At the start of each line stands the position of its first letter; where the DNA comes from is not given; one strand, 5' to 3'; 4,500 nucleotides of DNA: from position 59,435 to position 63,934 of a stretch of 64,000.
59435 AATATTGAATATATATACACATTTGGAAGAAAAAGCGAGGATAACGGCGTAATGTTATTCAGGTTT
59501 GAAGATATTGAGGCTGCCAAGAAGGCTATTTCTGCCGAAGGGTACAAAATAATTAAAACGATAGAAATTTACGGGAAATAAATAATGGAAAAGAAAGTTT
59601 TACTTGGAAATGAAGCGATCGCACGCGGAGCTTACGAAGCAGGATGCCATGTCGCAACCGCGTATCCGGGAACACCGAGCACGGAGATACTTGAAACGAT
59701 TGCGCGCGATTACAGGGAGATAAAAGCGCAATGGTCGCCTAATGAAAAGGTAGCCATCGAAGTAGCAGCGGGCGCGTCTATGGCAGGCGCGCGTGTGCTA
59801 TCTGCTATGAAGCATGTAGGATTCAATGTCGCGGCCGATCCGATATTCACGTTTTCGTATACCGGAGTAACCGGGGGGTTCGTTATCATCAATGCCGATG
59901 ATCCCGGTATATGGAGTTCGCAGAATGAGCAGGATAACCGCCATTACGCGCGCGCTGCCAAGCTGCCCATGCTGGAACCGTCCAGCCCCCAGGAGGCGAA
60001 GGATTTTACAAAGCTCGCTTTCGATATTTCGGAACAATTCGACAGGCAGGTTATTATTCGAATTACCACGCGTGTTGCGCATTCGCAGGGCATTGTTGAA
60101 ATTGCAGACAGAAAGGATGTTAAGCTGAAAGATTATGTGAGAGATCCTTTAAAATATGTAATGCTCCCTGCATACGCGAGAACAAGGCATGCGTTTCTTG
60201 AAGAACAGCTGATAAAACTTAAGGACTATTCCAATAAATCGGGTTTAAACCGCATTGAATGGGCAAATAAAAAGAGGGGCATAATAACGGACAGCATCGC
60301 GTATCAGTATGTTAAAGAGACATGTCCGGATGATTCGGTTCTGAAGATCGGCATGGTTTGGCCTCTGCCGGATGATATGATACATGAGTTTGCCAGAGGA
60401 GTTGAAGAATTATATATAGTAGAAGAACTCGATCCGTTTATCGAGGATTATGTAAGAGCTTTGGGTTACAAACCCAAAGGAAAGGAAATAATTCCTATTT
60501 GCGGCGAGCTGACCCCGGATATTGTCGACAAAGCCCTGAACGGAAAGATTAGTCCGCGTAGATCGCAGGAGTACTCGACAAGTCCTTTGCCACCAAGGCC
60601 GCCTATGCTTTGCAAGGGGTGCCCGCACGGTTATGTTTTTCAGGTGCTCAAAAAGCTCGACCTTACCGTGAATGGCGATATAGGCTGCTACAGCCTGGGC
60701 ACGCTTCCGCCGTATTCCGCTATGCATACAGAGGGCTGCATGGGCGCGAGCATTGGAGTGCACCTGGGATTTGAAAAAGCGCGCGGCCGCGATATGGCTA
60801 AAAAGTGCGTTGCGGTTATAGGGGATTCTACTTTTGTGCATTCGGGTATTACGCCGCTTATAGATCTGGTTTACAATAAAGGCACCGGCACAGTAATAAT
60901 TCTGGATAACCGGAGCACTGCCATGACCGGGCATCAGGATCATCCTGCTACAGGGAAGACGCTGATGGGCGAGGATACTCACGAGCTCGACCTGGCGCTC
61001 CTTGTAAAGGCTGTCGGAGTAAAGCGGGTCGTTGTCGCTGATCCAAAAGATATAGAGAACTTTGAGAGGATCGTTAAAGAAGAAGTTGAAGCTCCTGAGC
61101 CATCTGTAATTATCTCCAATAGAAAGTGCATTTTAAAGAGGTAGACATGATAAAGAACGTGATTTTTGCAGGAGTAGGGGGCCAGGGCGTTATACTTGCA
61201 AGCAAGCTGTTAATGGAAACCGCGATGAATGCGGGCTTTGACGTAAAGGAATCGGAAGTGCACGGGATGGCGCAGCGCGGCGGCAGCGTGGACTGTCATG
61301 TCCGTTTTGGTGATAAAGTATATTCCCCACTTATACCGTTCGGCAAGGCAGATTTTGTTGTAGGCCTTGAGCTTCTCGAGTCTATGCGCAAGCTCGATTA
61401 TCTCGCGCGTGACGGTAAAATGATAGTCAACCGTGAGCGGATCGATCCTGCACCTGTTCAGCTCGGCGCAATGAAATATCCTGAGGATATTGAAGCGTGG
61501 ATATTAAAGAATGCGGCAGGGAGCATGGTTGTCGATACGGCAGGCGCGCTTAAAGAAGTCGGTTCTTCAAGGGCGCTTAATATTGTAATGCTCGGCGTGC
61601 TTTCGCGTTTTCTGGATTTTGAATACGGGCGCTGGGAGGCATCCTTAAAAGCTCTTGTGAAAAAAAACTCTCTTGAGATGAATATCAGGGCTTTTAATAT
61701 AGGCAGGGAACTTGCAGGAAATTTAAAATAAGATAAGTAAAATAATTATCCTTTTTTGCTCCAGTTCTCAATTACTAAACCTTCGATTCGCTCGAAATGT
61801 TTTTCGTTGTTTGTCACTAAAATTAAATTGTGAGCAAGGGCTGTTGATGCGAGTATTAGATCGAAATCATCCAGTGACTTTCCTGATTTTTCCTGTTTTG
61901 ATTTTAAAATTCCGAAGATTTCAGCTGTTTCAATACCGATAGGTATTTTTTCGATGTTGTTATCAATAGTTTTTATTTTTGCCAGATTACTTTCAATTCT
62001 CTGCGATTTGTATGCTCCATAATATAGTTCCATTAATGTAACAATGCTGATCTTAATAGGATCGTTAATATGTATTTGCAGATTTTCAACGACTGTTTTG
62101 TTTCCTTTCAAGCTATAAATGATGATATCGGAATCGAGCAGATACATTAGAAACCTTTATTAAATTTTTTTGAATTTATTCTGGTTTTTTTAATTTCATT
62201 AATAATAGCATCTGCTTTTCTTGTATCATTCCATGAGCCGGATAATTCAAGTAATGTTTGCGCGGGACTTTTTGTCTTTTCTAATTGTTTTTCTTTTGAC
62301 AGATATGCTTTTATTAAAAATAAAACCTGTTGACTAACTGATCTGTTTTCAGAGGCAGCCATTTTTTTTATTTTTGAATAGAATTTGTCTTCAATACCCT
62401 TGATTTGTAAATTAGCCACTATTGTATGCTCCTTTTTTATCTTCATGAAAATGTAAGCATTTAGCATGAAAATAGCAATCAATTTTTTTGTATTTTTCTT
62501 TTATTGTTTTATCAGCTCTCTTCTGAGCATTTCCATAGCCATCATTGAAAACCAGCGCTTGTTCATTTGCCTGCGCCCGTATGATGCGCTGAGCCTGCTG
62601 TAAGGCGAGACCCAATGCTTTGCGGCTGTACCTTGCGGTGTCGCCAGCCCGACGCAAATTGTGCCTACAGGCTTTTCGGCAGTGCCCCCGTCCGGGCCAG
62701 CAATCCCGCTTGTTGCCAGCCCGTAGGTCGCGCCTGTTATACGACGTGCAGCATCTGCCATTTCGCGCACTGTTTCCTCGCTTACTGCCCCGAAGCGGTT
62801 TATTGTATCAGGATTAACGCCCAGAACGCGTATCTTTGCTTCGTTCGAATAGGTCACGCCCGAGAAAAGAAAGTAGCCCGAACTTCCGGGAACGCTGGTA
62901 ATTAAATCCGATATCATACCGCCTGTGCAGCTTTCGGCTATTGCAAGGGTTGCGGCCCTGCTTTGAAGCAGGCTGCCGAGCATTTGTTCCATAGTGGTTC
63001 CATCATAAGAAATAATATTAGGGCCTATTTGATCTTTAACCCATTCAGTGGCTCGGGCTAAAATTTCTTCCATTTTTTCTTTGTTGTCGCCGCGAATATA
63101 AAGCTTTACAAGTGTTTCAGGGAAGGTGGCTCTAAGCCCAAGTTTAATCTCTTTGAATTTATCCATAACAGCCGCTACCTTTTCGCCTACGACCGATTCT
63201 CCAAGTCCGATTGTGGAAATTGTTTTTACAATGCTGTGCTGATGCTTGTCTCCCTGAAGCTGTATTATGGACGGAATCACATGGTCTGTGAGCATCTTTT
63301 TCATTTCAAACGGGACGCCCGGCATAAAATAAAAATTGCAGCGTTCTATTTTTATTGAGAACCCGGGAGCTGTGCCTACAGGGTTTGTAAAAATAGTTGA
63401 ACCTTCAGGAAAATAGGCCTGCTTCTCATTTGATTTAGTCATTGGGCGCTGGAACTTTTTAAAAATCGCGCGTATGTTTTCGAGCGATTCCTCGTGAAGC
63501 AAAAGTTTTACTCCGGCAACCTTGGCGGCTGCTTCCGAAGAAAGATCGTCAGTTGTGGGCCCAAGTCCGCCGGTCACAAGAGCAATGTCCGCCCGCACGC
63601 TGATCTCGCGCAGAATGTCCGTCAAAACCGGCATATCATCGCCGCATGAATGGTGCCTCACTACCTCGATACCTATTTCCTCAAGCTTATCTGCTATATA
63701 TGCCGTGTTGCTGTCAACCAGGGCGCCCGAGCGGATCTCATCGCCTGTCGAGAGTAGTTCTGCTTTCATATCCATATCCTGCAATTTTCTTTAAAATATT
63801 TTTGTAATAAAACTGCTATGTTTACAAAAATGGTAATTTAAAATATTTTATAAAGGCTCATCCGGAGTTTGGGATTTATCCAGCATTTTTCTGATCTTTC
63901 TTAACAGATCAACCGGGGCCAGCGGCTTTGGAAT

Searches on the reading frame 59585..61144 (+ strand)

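Call 67: search_protein_families(library=pfam, proteins=[window:59585-61144:+], max_evalue=0.00001)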
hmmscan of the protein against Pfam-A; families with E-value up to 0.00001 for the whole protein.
window:59585-61144:+ (519 aa): 2 families
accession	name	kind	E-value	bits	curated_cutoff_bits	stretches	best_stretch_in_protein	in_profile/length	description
PF02775.26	TPP_enzyme_C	-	1.4e-22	80.5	21.9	1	365-509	1-149/151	Thiamine pyrophosphate enzyme, C-terminal TPP binding domain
PF01855.24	POR_N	-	1.5e-18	67.9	27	1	15-187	2-179/231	Pyruvate flavodoxin/ferredoxin oxidoreductase, thiamine diP-bdg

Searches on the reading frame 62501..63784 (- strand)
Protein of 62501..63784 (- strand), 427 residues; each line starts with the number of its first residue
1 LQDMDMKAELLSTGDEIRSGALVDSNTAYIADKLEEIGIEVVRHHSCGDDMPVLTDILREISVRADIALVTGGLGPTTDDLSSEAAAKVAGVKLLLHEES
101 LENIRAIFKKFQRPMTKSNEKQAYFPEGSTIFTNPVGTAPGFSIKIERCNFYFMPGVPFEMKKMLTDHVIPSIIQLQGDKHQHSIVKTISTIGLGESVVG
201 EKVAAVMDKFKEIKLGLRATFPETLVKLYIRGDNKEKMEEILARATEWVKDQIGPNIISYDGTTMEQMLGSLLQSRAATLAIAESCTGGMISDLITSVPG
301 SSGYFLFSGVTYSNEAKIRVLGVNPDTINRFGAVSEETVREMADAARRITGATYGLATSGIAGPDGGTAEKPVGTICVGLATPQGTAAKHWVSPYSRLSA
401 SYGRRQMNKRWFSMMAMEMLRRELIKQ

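Call 67: search_protein_families(library=pfam, proteins=[window:62501-63784:-], max_evalue=0.00001)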
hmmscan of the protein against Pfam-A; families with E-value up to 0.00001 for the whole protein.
window:62501-63784:- (427 aa): 3 families
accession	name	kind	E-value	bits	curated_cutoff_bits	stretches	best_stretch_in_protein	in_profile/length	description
PF02464.23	CinA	-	6.4e-49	166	23.5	1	264-423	3-154/155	Competence-damaged protein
PF00994.29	MoCF_biosynth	-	3.2e-31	108.4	26.6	1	10-173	2-142/144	Probable molybdopterin binding domain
PF18146.6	CinA_KH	-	2.6e-10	40.7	27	1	187-257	2-71/73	Damage-inducible protein CinA KH domain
